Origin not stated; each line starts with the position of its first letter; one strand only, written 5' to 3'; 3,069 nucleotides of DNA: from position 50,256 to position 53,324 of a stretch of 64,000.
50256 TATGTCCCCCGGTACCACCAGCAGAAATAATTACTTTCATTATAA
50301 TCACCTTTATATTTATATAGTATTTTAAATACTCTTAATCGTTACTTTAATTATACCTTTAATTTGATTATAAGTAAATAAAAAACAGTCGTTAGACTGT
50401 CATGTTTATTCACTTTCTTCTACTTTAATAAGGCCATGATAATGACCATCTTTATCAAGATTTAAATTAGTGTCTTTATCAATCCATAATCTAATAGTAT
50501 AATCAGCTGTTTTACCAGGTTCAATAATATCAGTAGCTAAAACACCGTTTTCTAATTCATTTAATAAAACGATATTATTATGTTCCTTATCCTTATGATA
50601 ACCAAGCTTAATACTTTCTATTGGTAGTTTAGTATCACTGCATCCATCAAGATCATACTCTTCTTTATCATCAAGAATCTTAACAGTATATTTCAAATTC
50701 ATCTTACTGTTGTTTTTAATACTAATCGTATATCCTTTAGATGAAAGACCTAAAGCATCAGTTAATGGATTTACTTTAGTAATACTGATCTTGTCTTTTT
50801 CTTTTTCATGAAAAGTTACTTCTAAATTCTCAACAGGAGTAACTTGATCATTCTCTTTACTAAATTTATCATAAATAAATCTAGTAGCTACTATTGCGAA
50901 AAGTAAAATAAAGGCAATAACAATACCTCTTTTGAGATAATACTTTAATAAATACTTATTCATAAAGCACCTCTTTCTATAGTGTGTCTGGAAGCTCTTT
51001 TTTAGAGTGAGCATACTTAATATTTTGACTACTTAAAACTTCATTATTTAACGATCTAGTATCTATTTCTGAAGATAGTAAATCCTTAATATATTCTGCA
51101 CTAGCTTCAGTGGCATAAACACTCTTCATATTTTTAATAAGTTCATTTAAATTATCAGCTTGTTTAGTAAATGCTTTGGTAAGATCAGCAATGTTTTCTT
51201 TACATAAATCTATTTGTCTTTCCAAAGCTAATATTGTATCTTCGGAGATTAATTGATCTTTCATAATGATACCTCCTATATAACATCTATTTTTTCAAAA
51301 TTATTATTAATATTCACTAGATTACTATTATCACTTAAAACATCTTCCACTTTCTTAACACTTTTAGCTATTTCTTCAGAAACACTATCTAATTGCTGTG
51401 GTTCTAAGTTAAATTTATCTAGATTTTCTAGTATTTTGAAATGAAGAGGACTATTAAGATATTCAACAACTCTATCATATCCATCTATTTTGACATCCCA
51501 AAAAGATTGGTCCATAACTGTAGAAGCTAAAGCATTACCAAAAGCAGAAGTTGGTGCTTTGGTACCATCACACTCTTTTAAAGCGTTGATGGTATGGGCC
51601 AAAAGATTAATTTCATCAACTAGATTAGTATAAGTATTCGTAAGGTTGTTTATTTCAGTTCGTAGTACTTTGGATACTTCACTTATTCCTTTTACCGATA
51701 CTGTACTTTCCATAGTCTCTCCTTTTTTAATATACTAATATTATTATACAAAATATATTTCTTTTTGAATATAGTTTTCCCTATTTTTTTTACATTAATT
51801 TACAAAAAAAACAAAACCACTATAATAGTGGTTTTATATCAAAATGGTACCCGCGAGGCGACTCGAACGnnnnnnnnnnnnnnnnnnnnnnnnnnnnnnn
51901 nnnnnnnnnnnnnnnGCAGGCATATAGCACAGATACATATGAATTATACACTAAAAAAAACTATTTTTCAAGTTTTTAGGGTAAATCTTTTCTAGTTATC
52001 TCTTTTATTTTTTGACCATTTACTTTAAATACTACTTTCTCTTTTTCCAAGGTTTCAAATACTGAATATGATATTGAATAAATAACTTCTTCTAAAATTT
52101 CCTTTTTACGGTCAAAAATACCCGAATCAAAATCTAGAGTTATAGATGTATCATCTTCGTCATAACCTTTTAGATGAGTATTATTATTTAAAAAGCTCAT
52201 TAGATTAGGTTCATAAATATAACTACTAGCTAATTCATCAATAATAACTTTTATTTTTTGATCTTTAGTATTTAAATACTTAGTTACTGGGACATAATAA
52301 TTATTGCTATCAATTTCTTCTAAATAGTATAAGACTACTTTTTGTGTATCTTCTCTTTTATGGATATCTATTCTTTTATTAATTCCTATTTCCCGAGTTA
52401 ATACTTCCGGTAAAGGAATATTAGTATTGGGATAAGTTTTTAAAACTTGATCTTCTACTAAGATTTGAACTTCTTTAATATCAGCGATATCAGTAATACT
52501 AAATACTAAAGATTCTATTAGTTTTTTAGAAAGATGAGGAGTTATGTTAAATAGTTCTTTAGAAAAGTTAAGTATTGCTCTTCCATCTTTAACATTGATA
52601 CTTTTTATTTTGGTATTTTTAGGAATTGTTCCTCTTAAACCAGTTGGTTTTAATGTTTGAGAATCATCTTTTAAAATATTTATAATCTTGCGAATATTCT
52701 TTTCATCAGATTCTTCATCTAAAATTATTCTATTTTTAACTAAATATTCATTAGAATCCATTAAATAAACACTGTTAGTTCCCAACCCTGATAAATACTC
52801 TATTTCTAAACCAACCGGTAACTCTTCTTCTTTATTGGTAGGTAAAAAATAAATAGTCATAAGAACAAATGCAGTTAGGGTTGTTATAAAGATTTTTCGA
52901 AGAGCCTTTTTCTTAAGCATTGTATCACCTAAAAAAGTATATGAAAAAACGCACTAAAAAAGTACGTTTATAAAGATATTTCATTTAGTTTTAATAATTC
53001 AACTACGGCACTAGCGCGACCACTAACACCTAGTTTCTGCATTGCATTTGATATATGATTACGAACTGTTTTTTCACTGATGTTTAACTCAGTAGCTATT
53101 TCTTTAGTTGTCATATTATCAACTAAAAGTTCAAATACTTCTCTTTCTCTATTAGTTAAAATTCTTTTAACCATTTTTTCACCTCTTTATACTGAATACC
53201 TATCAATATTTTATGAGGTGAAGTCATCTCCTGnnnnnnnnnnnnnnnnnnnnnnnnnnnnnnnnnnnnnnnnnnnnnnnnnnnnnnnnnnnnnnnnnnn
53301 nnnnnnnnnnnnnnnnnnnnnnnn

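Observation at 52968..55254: spoIIIAH homologue retained next to efp without the spoIIIAA-AG genes; GerE next door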

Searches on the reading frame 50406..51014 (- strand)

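Call 3: search_protein_families(library=pfam, proteins=[window:50406-51014:-], max_evalue=0.1)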
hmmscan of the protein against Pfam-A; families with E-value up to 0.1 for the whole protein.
window:50406-51014:- (202 aa): 2 families
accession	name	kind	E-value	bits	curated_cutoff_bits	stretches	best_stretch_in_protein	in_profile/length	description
PF21426.3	GBS104-like_Ig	-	0.057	14.7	26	0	57-122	23-82/112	Tip pilin GBS104-like, Ig-like domain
PF10694.14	DUF2500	-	0.09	13.7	33.5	0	33-111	3-75/102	Protein of unknown function (DUF2500)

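Call 4: search_protein_families(library=ncbifam, proteins=[window:50406-51014:-], max_evalue=0.1)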
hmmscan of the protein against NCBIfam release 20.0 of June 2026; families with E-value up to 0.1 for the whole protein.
window:50406-51014:- (202 aa): 0 families

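Call 52: search_protein_families(library=phrogs, proteins=[window:50406-51014:-], max_evalue=0.01)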
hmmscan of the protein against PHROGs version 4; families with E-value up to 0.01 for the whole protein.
window:50406-51014:- (202 aa): 0 families

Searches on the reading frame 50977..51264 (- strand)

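Call 3: search_protein_families(library=pfam, proteins=[window:50977-51264:-], max_evalue=0.1)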
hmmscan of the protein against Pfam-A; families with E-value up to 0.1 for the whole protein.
window:50977-51264:- (95 aa): 2 families
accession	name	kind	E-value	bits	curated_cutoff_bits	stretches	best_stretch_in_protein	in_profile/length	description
PF16704.10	Rab_bind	-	0.011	16.1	27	1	17-70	7-57/66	Rab binding domain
PF12834.13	Phage_int_SAM_2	-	0.051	14.6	22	1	29-77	29-76/91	Phage integrase, N-terminal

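Call 4: search_protein_families(library=ncbifam, proteins=[window:50977-51264:-], max_evalue=0.1)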
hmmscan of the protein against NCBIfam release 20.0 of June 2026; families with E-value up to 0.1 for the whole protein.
window:50977-51264:- (95 aa): 2 families
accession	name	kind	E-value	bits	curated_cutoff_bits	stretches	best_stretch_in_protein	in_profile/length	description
TIGR01843.1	type_I_hlyD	subfamily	0.015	14.3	208.65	1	2-79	188-264/422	HlyD family type I secretion periplasmic adaptor subunit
TIGR00293.1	TIGR00293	equivalog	0.042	14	53.9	1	14-54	84-124/129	prefoldin subunit alpha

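Call 52: search_protein_families(library=phrogs, proteins=[window:50977-51264:-], max_evalue=0.01)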
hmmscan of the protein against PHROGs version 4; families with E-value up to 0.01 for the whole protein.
window:50977-51264:- (95 aa): 0 families

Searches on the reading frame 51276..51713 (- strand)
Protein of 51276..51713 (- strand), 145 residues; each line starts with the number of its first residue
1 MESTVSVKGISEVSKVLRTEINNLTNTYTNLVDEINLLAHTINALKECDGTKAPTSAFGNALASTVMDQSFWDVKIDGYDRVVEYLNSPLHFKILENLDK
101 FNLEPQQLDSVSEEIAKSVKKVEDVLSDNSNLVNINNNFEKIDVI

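Call 3: search_protein_families(library=pfam, proteins=[window:51276-51713:-], max_evalue=0.1)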
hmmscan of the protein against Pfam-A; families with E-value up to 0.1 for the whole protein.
window:51276-51713:- (145 aa): 2 families
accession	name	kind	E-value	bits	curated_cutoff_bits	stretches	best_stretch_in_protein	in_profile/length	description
PF04513.17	Baculo_PEP_C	-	0.012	16.1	38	1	17-47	90-120/140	Baculovirus polyhedron envelope protein, PEP, C terminus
PF06103.16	DUF948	-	0.029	15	37.2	0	9-44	23-58/89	Bacterial protein of unknown function (DUF948)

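Call 4: search_protein_families(library=ncbifam, proteins=[window:51276-51713:-], max_evalue=0.1)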
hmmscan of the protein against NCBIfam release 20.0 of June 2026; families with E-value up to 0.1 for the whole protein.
window:51276-51713:- (145 aa): 4 families
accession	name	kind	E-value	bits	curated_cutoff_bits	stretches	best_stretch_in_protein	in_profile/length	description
NF047516.1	LA_3659_fam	equivalog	0.015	14.9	36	1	75-130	90-144/221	LA_3659 family protein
NF047514.1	SpiroCoCo_N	equivalog_domain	0.015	14.9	75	1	75-130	90-144/221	SpiroCoCo family coiled-coil protein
NF041919.1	SAMP2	equivalog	0.048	14.2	70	1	1-54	1-47/66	ubiquitin-like small modifier protein SAMP2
TIGR03930.1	WXG100_ESAT6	subfamily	0.085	13.1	44.85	0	101-128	2-29/90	WXG100 family type VII secretion target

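Call 52: search_protein_families(library=phrogs, proteins=[window:51276-51713:-], max_evalue=0.01)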
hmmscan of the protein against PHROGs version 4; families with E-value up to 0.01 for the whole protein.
window:51276-51713:- (145 aa): 0 families

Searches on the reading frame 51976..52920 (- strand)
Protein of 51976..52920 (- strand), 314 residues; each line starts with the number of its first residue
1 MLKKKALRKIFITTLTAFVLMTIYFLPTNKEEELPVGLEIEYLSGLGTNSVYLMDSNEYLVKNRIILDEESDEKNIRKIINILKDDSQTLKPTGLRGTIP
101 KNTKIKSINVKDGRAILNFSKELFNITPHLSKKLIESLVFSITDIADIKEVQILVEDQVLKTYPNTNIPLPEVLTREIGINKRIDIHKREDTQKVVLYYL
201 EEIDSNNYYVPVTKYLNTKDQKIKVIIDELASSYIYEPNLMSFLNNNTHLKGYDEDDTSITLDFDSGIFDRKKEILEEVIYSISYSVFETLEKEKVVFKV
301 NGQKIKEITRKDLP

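Call 3: search_protein_families(library=pfam, proteins=[window:51976-52920:-], max_evalue=0.1)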
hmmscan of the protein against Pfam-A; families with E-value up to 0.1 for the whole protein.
window:51976-52920:- (314 aa): 2 families
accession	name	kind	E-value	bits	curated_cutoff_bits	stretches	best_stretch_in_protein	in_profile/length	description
PF10646.14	Germane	-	1.8e-26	93.5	23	2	51-160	2-116/117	Sporulation and spore germination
PF20610.3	TED_2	-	0.093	13.1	27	0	190-247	55-110/131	Thioester domain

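Call 4: search_protein_families(library=ncbifam, proteins=[window:51976-52920:-], max_evalue=0.1)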
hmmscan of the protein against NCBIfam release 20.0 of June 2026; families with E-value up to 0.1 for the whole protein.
window:51976-52920:- (314 aa): 1 family
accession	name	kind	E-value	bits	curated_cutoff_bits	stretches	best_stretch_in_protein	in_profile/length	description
NF047423.1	BOW99_gp33_fam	equivalog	0.0086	15.8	27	1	78-102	7-29/39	BOW99_gp33 family protein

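Call 51: search_solved_structures(query=window:51976-52920:-, max_evalue=0.01)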
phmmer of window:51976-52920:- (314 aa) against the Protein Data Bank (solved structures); distinct sequences matched with E-value up to 0.01: 3.
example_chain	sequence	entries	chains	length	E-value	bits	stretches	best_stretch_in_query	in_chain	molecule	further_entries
6gzb_A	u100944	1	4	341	7.3e-25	90.9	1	45-304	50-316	Spore germination protein GerM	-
6gz8_A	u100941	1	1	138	4.1e-12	49.1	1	50-181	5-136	Spore germination protein GerM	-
5j7r_A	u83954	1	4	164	2.6e-07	33.3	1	94-163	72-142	Putative Lipoprotein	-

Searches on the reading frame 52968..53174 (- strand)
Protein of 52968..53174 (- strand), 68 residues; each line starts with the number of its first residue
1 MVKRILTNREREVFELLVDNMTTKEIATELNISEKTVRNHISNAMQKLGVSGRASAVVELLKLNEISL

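Call 3: search_protein_families(library=pfam, proteins=[window:52968-53174:-], max_evalue=0.1)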
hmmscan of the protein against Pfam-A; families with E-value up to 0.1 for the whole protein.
window:52968-53174:- (68 aa): 40 families (the best 25 are shown)
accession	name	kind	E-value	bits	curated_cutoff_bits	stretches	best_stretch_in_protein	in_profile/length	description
PF00196.25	GerE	-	1.9e-21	75.9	23.5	1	5-58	2-55/57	Bacterial regulatory proteins, luxR family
PF08281.18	Sigma70_r4_2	-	7.4e-14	51.6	25.7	1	6-48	11-54/54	Sigma-70, region 4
PF04545.22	Sigma70_r4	-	1.9e-10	40.5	24.1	1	6-48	5-48/50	Sigma-70, region 4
PF08279.18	HTH_11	-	1.4e-06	28.5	25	1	14-42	6-37/55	HTH domain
PF04967.18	HTH_10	-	3.1e-06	27.3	23.1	1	21-48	24-51/53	HTH DNA binding domain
PF14493.12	HTH_40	-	9.9e-06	26.2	27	1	11-47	3-39/89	Helix-turn-helix domain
PF13384.12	HTH_23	-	2.4e-05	24.4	24.6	1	15-50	12-46/50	Homeodomain-like domain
PF08280.17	HTH_Mga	-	6.8e-05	23.2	23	1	20-43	19-42/59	M protein trans-acting positive regulator (MGA) HTH domain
PF21476.4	PF0610-like_N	-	0.00011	22.8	33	1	13-41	6-35/50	PF0610-like, N-terminal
PF13542.12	HTH_Tnp_ISL3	-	0.00013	21.8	27.4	1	10-39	17-45/51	Helix-turn-helix domain of transposase family ISL3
PF13518.12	HTH_28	-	0.00021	21.7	25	1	12-42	4-34/52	Helix-turn-helix domain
PF12728.13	HTH_17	-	0.00032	21.4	27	1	21-42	2-23/51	Helix-turn-helix domain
PF13412.12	HTH_24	-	0.00042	20.3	21.9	1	20-45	17-42/48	Winged helix-turn-helix DNA-binding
PF12840.13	HTH_20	-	0.00058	20.2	27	1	13-47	9-44/51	Helix-turn-helix domain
PF04297.20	UPF0122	-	0.00062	20.4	22.7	1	3-46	15-59/101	Putative helix-turn-helix protein, YlxM / p13 like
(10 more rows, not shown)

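Call 4: search_protein_families(library=ncbifam, proteins=[window:52968-53174:-], max_evalue=0.1)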
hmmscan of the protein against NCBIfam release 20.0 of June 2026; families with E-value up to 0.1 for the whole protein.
window:52968-53174:- (68 aa): 93 families (the best 25 are shown)
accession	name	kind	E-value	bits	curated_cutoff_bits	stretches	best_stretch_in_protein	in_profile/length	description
NF047785.1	respo_reg_MadR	equivalog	4.9e-14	52.2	300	1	4-62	147-205/209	MadR family response regulator transcription factor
TIGR03020.2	EpsA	equivalog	1.5e-12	47.7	170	1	4-59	189-244/247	XrtB/PEP-CTERM-associated transcriptional regulator EpsA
NF052366.1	photon_PedR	equivalog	4e-12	46.1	120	1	6-57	3-54/74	photosynthetic electron transport-dependent transcriptional regulator PedR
TIGR02985.1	Sig70_bacteroi1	subfamily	2.2e-11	44.2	126.4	1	6-48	115-158/162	RNA polymerase sigma-70 factor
NF007685.0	PRK10360.1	equivalog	7e-11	42.3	258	1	5-53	137-185/196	response regulator transcription factor UhpA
NF007708.0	PRK10403.1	equivalog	1.2e-10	41.2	343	1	5-62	153-210/215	nitrate/nitrite response regulator protein NarP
TIGR03541.1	reg_near_HchA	equivalog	4.2e-10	39.5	215.6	1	4-65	170-231/232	PA1136 family autoinducer-binding transcriptional regulator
NF011896.0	PRK15369.1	equivalog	5.1e-10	39.3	242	1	3-52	147-196/211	two component system response regulator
NF003420.0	PRK04841.1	equivalog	7.2e-10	37.5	537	1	5-63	838-896/903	HTH-type transcriptional regulator MalT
TIGR02937.1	sigma70-ECF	superfamily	9e-10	38.4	42.9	1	6-48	118-161/165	sigma-70 family RNA polymerase sigma factor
NF007935.0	PRK10651.1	equivalog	2.1e-09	36.8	250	1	5-60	155-210/216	two-component system response regulator NarL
NF007505.1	PRK10100.1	equivalog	2.9e-09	36.9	250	1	5-57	144-196/204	biofilm master transcriptional regulator CsgD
NF052445.1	RespRegMctR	equivalog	6.4e-09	35.5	300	1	4-56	143-195/205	two-component system response regulator MctR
NF038181.1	reg_ATPase_IniR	equivalog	8.2e-09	34.3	750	1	6-55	767-816/827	isoniazid response ATPase/transcriptional regulator IniR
NF007403.0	PRK09935.1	equivalog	9.5e-09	35.1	271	1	4-62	148-202/210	fimbria biosynthesis transcriptional regulator FimZ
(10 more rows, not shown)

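Call 50: search_solved_structures(query=window:52968-53174:-, max_evalue=0.001)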
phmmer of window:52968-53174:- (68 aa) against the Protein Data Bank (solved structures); distinct sequences matched with E-value up to 0.001: 34.
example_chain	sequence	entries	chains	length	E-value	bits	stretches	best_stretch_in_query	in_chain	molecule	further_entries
1fse_A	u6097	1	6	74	2.7e-26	93.3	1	3-68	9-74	GERE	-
6jqs_A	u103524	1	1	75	4.4e-23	83.3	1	4-68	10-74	DNA-binding response regulator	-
7x1k_A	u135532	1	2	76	1e-11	47.9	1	4-62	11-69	Chemotaxis protein CheY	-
4ldz_A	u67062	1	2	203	3e-10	43.3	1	6-58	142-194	Transcriptional regulatory protein DesR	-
4wt0_B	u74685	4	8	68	2.7e-09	40.3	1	5-58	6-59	Response regulator receiver domain protein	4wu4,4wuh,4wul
4wsz_A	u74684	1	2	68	3.6e-09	39.9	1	5-58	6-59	Response regulator receiver domain protein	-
5hev_A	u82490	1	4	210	2.3e-08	37.4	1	5-61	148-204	Response regulator protein VraR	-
1zlj_A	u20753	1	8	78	3.3e-08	36.9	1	6-62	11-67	Dormancy Survival Regulator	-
7ve4_A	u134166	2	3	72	5.6e-08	36.2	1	4-64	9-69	DNA-binding response regulator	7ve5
1zlk_A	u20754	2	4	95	5.7e-08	36.1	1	6-62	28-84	Dormancy Survival Regulator | TWO COMPONENT TRANSCRIPTIONAL REGULATORY PROTEIN DEVR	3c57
2rnj_A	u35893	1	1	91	1.1e-07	35.2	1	4-64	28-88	Response regulator protein vraR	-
3qp6_A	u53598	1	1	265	1.6e-07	34.7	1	6-58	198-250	CviR transcriptional regulator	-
3c3w_A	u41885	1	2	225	2e-07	34.4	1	6-61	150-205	TWO COMPONENT TRANSCRIPTIONAL REGULATORY PROTEIN DEVR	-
3qp5_A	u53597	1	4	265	3.4e-07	33.7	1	6-58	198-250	CviR transcriptional regulator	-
4gvp_A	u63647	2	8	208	3.9e-07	33.6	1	4-64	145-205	Response regulator protein vraR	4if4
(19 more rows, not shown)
